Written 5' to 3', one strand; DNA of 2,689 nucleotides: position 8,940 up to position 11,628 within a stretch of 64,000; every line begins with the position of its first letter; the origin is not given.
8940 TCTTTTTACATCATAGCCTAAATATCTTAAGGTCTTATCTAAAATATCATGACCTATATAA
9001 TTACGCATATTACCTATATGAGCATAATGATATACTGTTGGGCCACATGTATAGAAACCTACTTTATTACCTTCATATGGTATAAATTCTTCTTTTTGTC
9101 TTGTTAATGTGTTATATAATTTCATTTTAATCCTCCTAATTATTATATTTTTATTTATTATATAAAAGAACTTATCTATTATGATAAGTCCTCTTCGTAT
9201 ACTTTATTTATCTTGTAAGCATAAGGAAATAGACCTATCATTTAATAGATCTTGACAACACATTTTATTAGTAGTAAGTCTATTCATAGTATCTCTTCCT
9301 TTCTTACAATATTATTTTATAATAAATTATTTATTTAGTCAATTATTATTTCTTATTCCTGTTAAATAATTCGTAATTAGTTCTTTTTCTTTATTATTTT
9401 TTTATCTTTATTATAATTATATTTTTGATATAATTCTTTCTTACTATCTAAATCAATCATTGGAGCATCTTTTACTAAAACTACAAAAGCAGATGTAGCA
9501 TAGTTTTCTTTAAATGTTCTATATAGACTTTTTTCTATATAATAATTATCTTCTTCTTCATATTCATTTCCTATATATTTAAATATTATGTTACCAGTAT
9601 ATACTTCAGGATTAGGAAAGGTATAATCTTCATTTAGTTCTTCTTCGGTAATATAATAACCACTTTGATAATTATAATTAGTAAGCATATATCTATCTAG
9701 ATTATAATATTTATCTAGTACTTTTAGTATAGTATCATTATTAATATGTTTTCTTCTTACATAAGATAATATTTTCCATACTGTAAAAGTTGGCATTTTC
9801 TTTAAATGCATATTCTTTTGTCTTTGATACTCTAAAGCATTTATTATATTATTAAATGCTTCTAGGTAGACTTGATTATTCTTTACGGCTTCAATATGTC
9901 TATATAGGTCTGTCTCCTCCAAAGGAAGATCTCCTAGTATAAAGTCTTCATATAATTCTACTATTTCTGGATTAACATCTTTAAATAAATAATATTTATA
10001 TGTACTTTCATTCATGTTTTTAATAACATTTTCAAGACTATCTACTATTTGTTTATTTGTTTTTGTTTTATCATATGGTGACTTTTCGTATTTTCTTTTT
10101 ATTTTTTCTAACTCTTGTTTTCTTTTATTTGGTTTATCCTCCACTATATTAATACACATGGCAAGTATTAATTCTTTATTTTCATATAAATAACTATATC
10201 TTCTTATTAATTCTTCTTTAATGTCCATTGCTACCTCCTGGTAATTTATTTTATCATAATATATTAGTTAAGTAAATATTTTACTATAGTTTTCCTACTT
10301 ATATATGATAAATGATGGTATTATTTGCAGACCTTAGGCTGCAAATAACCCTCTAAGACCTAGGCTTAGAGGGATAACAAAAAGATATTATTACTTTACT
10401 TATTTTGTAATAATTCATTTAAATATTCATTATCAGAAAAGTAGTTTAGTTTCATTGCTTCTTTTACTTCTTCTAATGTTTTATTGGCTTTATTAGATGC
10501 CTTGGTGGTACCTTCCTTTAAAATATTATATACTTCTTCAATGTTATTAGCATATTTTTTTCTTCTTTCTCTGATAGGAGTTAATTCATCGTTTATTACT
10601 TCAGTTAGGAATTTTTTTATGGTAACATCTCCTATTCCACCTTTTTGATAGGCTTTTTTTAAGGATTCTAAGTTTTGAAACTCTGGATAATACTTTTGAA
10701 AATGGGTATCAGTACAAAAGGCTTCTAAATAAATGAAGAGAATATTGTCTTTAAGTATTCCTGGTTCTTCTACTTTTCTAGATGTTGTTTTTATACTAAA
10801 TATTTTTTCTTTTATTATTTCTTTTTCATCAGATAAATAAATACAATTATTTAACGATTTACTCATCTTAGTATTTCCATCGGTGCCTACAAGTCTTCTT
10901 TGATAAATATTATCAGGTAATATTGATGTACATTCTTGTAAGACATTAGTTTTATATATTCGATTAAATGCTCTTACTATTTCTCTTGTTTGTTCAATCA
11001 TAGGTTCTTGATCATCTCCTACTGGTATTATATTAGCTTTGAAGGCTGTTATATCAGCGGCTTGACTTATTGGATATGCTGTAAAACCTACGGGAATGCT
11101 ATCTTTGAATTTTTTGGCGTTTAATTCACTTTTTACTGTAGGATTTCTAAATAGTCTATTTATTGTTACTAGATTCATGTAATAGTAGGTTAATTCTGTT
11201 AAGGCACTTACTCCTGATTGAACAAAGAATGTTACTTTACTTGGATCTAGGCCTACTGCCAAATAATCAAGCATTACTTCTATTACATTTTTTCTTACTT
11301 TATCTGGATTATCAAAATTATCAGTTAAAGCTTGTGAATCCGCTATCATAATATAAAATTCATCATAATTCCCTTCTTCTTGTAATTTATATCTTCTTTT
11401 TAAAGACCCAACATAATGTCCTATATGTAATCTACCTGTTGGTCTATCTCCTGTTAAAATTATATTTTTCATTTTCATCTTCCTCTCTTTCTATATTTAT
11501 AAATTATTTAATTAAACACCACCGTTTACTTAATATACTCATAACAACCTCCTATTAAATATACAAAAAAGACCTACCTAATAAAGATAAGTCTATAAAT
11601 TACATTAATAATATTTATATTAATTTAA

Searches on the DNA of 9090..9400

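Call 68: search_rna_families(source=window, start=9090, end=9400, threshold=evalue, max_evalue=10)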
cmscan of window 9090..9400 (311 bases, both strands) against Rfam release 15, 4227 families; matches with E-value up to 10: 0.
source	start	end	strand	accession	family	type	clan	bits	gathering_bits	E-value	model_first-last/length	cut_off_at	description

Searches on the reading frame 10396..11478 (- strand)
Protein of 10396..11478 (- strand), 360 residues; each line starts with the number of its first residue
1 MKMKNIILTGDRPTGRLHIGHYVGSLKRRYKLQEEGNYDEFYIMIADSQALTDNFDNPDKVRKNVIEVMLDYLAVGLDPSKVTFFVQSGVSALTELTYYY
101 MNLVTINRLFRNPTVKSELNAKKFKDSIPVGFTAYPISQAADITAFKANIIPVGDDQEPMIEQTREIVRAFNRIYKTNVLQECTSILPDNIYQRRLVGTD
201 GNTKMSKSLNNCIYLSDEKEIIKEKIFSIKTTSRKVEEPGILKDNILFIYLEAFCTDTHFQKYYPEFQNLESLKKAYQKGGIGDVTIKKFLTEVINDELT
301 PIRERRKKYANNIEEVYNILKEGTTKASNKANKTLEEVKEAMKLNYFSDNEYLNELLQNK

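Call 7: find_homologous_proteins(query=window:10396-11478:-, max_evalue=1e-30)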
Query window:10396-11478:- (360 aa): 8000 proteins with E <= 1e-30 among 8000 candidates; the best 120 are listed.
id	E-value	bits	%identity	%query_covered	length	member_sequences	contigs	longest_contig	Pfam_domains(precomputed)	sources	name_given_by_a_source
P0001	1.4e-230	782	99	99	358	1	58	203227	PF00579.32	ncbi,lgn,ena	-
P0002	1.9e-230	782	99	99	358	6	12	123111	PF00579.32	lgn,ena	-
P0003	1.9e-230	782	99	99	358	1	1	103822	PF00579.32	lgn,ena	-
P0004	5.9e-230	780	99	99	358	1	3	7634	PF00579.32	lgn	-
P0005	1.0e-229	779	99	99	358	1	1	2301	PF00579.32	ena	-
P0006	1.6e-229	779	98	99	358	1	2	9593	PF00579.32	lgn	-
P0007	4.1e-229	777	98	99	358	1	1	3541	PF00579.32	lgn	-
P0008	8.5e-228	773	97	99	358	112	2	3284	PF00579.32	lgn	-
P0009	1.2e-226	769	97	99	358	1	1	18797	PF00579.32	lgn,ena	-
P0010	1.3e-225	766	97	99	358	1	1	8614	PF00579.32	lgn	-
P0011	2.1e-224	762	96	99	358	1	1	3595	PF00579.32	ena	-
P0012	6.0e-224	760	95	99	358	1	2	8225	PF00579.32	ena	-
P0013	1.6e-214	729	91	99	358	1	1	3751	PF00579.32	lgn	-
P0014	1.2e-203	694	87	99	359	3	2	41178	PF00579.32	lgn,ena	-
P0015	1.0e-200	684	90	94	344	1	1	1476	PF00579.32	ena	-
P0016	3.5e-192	656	81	99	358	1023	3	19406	PF00579.32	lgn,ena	-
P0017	1.5e-189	647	80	99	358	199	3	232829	PF00579.32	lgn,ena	-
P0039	1.2e-184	631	80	96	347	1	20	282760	PF00579.32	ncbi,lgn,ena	-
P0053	3.2e-184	630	80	96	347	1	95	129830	PF00579.32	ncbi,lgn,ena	-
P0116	4.9e-176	603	74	99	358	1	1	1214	PF00579.32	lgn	-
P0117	9.0e-174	596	77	99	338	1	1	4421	PF00579.32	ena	-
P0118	4.1e-173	593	74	99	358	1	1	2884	PF00579.32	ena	-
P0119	7.0e-172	589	73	99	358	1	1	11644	PF00579.32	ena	-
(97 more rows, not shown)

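Call 9: find_related_loci(query=window:10396-11472:-, collection=genome_contigs, flank=3000)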
Query window:10396-11472:- (358 aa) in genome_contigs; peptide patterns used: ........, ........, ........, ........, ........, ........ (x = any residue, [..] = any of these).
330 stretches matched a pattern; 112 encode a relative of the query (tblastn E <= 1e-3); the best 80 are kept; 80 distinct loci.
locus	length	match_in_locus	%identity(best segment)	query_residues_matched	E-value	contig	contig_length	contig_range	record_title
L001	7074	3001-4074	81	1-358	0e+0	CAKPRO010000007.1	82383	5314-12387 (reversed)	MAG: uncultured Bacilli bacterium isolate REFINED_METABAT215_TOP10_CONTIGS_1500_ASSEMBLY_K77_MERGED__Hadza_MoBio_hadza-E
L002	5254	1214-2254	79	1-347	0e+0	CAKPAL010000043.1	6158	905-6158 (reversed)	MAG: uncultured Bacilli bacterium isolate REFINED_METABAT215_TOP10_CONTIGS_1500_ASSEMBLY_K77_MERGED__Hadza_MoBio_hadza-A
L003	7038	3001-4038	68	1-344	6e-159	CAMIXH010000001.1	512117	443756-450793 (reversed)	MAG: uncultured Tenericutes bacterium isolate SRR12081296_bin.39_metaWRAP_v1.3_MAG genome assembly, contig: ERZ12289772.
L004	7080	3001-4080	64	1-356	2e-156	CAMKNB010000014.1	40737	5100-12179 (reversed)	MAG: uncultured Tenericutes bacterium isolate SRR12081293_bin.88_metaWRAP_v1.3_MAG genome assembly, contig: ERZ12289773.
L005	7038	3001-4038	69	1-344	1e-155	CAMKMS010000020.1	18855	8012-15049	MAG: uncultured Tenericutes bacterium isolate SRR12081297_bin.29_metaWRAP_v1.3_MAG genome assembly, contig: ERZ12289777.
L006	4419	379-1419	63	1-346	4e-148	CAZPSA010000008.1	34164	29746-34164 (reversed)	MAG TPA_asm: uncultured Clostridium sp. isolate SRP313737_co1_171 genome assembly, contig: NODE_2032_length_34164_cov_9.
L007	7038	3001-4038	62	1-345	4e-147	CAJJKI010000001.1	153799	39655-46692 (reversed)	MAG TPA_asm: uncultured Clostridiales bacterium isolate ERR1600683-bin.50 genome assembly, contig: NODE_89_length_153799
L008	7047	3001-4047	61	1-348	3e-146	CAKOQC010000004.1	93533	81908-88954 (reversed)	MAG: uncultured Bacilli bacterium isolate REFINED_METABAT215_TOP10_CONTIGS_1500_ASSEMBLY_K77_MERGED__Hadza_MoBio_hadza-A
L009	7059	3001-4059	61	1-352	5e-145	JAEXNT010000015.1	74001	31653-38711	MAG: Bacillota bacterium isolate OH_HBrB_109 k127_762849, whole genome shotgun sequence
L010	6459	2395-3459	60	1-354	4e-144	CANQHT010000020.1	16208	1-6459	MAG: uncultured Bacilli bacterium isolate Lapin-027__bin78 genome assembly, contig: Lapin-027__NODE_3339_length_16208_co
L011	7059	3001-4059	59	1-352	8e-144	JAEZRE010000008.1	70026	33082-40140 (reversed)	MAG: Bacillota bacterium isolate OH_PBB_125 k127_1231581, whole genome shotgun sequence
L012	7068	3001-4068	61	1-355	9e-144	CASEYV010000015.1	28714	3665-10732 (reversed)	uncultured bacterium isolate O97_L4_313313_idba_bin.81 genome assembly, contig: O97_L4_313313_idba_bin.81.fa_scaffold_20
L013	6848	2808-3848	62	1-346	2e-143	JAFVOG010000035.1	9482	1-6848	MAG: Clostridia bacterium isolate RGIG5244 Sheep_Colon-1__c185634, whole genome shotgun sequence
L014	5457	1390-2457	60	1-355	1e-143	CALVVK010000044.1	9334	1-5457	MAG: uncultured Bacilli bacterium isolate BRZ_CE__bin71 genome assembly, contig: BRZ_CE__NODE_9021_length_9334_cov_4.987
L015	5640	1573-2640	62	1-355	3e-143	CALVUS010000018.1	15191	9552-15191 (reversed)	MAG: uncultured Bacilli bacterium isolate BRZ_PG__bin9 genome assembly, contig: BRZ_PG__NODE_6537_length_15191_cov_5.423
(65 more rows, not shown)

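Call 13: find_encoding_contigs(protein=P0119, flank=1500, max_places=4)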
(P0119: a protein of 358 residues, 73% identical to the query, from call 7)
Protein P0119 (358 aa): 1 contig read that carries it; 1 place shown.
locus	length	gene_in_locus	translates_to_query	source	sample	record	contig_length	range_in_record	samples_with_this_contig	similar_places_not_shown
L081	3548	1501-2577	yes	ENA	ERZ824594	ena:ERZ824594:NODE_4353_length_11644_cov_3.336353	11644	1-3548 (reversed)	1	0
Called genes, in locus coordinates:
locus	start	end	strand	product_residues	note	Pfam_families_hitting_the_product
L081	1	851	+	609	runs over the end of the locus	PF08867:FRG (weak)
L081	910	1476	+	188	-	-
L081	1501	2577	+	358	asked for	PF00579:tRNA-synt_1b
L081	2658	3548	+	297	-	?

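Call 14: find_encoding_contigs(protein=P0118, flank=1500, max_places=4)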
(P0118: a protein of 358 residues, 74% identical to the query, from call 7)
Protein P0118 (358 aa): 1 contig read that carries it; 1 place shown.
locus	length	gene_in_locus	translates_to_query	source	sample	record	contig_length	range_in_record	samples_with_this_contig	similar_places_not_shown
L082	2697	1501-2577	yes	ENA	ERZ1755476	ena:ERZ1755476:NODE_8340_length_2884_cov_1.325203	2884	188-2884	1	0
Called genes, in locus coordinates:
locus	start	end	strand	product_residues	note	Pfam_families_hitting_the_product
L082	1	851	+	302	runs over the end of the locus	PF04616:Glyco_hydro_43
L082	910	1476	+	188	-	-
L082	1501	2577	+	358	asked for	PF00579:tRNA-synt_1b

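Call 15: find_encoding_contigs(protein=P0014, flank=1500, max_places=4)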
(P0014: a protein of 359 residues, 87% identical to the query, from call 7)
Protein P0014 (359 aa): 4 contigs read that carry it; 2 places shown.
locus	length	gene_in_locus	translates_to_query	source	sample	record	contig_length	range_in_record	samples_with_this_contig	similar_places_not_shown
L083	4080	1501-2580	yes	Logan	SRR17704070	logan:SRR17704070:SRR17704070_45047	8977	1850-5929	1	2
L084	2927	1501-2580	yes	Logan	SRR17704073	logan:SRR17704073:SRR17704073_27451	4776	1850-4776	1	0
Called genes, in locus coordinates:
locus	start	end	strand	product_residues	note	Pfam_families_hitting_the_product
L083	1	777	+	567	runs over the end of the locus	-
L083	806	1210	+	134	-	PF00293:NUDIX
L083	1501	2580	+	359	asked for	PF00579:tRNA-synt_1b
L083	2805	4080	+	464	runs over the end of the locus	PF01406:tRNA-synt_1e, PF01921:tRNA-synt_1f (faint), PF09334:tRNA-synt_1g (faint), PF09190:DALR_2 (weak)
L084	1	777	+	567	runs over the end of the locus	-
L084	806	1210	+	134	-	PF00293:NUDIX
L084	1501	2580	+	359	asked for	PF00579:tRNA-synt_1b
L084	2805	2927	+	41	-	?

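Call 17: find_encoding_contigs(protein=P0013, flank=1500, max_places=3)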
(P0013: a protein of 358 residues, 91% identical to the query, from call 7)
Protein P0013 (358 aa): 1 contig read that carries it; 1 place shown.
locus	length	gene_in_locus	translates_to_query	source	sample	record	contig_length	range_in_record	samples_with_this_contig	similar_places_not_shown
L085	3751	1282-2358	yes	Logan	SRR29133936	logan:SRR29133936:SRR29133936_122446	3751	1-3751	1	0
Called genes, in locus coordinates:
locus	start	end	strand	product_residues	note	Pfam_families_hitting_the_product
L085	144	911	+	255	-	PF13489:Methyltransf_23, PF13847:Methyltransf_31, PF08241:Methyltransf_11, PF08242:Methyltransf_12, PF13649:Methyltransf_25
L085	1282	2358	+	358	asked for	PF00579:tRNA-synt_1b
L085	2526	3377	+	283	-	-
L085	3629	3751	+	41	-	?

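Call 18: find_encoding_contigs(protein=P0117, flank=1500, max_places=3)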
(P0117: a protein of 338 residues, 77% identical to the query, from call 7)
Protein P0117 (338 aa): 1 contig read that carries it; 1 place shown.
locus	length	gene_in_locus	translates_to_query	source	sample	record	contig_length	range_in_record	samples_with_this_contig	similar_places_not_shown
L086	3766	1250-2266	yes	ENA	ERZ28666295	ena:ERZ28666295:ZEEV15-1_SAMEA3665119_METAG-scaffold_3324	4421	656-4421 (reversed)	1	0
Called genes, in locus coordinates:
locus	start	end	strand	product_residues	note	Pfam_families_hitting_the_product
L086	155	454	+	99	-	-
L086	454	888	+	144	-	-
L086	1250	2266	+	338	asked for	PF00579:tRNA-synt_1b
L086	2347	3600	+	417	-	-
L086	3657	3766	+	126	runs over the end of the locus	-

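Call 19: find_encoding_contigs(protein=P0016, flank=1500, max_places=4)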
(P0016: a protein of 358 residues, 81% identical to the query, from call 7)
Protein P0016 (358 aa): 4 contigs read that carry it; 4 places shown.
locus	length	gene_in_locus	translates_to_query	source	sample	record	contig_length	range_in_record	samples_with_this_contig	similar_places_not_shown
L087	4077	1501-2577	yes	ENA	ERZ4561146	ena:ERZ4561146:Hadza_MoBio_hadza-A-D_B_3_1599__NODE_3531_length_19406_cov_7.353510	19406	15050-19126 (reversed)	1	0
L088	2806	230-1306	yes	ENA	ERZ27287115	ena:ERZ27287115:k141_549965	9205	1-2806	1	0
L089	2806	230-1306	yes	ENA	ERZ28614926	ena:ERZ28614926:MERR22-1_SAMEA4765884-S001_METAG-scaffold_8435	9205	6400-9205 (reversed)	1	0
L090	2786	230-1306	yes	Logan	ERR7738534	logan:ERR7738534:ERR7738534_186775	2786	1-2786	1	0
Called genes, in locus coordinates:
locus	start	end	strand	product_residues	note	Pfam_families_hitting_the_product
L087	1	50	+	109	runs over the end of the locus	?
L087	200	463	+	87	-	-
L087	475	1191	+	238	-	-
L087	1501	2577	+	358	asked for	PF00579:tRNA-synt_1b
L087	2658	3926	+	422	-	PF02885:Glycos_trans_3N, PF00591:Glycos_transf_3, PF07831:PYNP_C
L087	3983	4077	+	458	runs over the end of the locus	PF28494:GlyRS_ins_1 (weak), PF00587:tRNA-synt_2b, PF03129:HGTP_anticodon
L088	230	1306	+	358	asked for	PF00579:tRNA-synt_1b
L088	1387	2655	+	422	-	PF02885:Glycos_trans_3N, PF00591:Glycos_transf_3, PF07831:PYNP_C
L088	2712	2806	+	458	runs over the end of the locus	PF28494:GlyRS_ins_1 (weak), PF00587:tRNA-synt_2b, PF03129:HGTP_anticodon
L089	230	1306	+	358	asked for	PF00579:tRNA-synt_1b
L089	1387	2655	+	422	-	PF02885:Glycos_trans_3N, PF00591:Glycos_transf_3, PF07831:PYNP_C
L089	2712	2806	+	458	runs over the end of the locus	PF28494:GlyRS_ins_1 (weak), PF00587:tRNA-synt_2b, PF03129:HGTP_anticodon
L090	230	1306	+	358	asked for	PF00579:tRNA-synt_1b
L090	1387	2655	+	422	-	PF02885:Glycos_trans_3N, PF00591:Glycos_transf_3, PF07831:PYNP_C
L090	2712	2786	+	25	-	?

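Call 21: find_encoding_contigs(protein=P0017, flank=1500, max_places=3)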
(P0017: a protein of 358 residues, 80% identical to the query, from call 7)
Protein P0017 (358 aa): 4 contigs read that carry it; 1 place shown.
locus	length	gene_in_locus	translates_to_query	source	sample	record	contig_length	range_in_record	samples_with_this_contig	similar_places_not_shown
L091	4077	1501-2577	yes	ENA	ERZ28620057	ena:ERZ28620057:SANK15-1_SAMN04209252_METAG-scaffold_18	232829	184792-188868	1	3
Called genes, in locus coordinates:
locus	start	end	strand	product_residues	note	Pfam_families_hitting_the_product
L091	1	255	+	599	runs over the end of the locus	PF02518:HATPase_c, PF00072:Response_reg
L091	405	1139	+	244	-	-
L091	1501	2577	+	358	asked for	PF00579:tRNA-synt_1b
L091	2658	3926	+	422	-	PF02885:Glycos_trans_3N, PF00591:Glycos_transf_3, PF07831:PYNP_C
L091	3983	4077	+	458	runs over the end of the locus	PF28494:GlyRS_ins_1 (weak), PF00587:tRNA-synt_2b, PF03129:HGTP_anticodon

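Call 22: find_encoding_contigs(protein=P0116, flank=1500, max_places=3)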
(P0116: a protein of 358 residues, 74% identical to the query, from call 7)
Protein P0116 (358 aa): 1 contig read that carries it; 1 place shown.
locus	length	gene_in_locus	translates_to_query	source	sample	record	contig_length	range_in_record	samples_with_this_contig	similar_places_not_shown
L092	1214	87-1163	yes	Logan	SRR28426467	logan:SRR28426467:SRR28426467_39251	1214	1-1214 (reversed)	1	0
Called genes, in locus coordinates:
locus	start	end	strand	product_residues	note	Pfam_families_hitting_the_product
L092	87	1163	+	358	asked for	PF00579:tRNA-synt_1b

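Call 62: list_cluster_members(proteins=[P0001, P0039, P0053])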
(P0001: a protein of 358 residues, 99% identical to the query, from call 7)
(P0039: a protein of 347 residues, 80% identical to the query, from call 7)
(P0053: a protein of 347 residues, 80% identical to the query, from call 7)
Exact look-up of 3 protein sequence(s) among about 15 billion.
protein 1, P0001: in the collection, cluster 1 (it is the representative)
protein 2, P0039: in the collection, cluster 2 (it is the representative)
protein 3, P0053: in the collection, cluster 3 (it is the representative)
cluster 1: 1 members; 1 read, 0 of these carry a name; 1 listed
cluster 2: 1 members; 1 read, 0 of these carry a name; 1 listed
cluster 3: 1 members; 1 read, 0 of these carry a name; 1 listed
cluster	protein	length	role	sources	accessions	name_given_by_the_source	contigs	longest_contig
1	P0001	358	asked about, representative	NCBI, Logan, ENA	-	-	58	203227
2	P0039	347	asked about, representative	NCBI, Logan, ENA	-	-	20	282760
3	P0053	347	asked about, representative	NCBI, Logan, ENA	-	-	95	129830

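Call 77: search_protein_families(library=ncbifam, proteins=[window:10396-11472:-], max_evalue=0.00001)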
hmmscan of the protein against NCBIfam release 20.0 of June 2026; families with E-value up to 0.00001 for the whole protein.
window:10396-11472:- (358 aa): 10 families
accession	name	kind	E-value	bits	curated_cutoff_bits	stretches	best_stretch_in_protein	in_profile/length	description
TIGR00233.1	trpS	equivalog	5e-71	239.7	176.75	1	1-340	1-326/328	tryptophan--tRNA ligase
NF008922.0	PRK12283.1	equivalog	5.3e-69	233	572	2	2-175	3-173/400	tryptophan--tRNA ligase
NF009207.0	PRK12556.1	equivalog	4.7e-57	193.3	479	1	2-340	3-329/332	tryptophan--tRNA ligase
NF008923.0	PRK12284.1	equivalog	9.9e-53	179.5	597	1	2-348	2-337/431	tryptophan--tRNA ligase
NF008925.0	PRK12285.1-2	equivalog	3.9e-28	98.5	451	1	5-314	65-360/365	tryptophan--tRNA ligase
NF008927.0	PRK12285.1-4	equivalog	6.4e-23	81.4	478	1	4-321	75-375/385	tryptophan--tRNA ligase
NF006330.0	PRK08560.1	equivalog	4.7e-22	78.5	220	1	8-314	38-338/342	tyrosine--tRNA ligase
NF008924.0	PRK12285.1-1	equivalog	1e-16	61.2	644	1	5-314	76-365/381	tryptophan--tRNA ligase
NF008926.0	PRK12285.1-3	equivalog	1.6e-11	43.7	320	1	5-170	68-229/429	tryptophan--tRNA ligase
NF008928.0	PRK12285.1-5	equivalog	8.4e-09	34.5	891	1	5-168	95-251/530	tryptophan--tRNA ligase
